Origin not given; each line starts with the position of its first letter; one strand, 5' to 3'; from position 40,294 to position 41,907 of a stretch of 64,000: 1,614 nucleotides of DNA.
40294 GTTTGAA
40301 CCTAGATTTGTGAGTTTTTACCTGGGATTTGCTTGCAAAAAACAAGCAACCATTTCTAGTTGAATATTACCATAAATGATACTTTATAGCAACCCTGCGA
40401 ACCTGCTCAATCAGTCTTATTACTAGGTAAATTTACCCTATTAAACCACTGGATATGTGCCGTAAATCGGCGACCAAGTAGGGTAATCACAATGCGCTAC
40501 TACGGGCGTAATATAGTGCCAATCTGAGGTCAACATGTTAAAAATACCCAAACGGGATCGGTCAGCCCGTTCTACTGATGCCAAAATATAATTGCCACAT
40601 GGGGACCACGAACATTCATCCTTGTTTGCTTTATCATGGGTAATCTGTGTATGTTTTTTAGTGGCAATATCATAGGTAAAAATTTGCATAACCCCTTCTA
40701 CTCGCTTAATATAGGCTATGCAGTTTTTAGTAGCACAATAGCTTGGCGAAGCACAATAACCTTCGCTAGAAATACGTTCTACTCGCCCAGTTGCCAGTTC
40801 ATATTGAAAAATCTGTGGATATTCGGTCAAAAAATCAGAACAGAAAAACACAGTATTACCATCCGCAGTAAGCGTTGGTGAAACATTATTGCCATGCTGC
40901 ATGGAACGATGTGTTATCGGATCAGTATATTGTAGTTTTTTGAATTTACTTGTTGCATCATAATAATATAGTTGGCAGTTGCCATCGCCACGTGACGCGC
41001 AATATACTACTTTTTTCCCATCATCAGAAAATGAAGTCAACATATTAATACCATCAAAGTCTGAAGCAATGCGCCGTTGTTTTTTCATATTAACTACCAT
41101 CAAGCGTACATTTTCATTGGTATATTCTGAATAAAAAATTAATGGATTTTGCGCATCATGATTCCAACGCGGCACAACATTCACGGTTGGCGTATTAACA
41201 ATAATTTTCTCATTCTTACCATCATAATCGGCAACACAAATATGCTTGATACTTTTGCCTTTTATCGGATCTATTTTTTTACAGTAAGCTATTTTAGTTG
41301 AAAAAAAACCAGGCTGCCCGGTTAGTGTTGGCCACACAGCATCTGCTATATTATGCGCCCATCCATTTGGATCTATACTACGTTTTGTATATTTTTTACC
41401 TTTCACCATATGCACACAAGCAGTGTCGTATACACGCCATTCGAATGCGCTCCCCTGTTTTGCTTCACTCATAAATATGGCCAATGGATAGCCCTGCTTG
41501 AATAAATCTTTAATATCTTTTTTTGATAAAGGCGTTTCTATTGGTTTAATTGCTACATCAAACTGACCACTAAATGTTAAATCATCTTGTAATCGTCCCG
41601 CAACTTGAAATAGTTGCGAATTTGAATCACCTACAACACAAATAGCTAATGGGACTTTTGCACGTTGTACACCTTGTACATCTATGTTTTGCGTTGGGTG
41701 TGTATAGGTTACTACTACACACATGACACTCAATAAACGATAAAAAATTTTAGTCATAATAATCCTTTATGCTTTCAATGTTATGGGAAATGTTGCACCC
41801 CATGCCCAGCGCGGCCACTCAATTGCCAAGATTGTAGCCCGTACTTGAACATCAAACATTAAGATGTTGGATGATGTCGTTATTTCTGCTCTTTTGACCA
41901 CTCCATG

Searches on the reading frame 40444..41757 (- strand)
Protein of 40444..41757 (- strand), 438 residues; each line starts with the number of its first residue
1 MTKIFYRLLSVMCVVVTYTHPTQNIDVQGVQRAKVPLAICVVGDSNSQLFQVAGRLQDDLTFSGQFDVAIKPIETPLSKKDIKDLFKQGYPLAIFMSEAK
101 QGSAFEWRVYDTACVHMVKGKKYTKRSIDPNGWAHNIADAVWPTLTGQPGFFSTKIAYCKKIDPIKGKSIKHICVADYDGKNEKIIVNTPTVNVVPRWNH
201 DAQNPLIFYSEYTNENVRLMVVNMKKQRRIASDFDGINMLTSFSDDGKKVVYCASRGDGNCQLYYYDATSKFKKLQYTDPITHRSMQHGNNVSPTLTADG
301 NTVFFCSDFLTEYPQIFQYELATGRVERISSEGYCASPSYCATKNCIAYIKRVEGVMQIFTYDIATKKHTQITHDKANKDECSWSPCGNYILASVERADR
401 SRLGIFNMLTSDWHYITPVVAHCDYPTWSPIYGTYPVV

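Call 58: search_protein_families(library=pfam, proteins=[window:40444-41757:-], max_evalue=0.01)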
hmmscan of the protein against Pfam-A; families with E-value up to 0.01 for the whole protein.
window:40444-41757:- (438 aa): 4 families
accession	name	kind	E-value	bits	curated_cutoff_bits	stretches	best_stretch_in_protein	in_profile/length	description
PF07676.18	PD40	-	1.9e-11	44.1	20.9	1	234-264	7-37/38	WD40-like Beta Propeller Repeat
PF00930.27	DPPIV_N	-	0.00011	21.5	22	0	244-350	244-344/354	Dipeptidyl peptidase IV (DPP IV) N-terminal region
PF25174.1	Beta-prop_THOC3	-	0.00051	19.6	305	0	359-394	71-106/272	THOC3 beta-propeller domain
PF24817.1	WD40_WDHD1_1st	-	0.00097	18.8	109.9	1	208-396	59-242/291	WDHD1 first WD40 domain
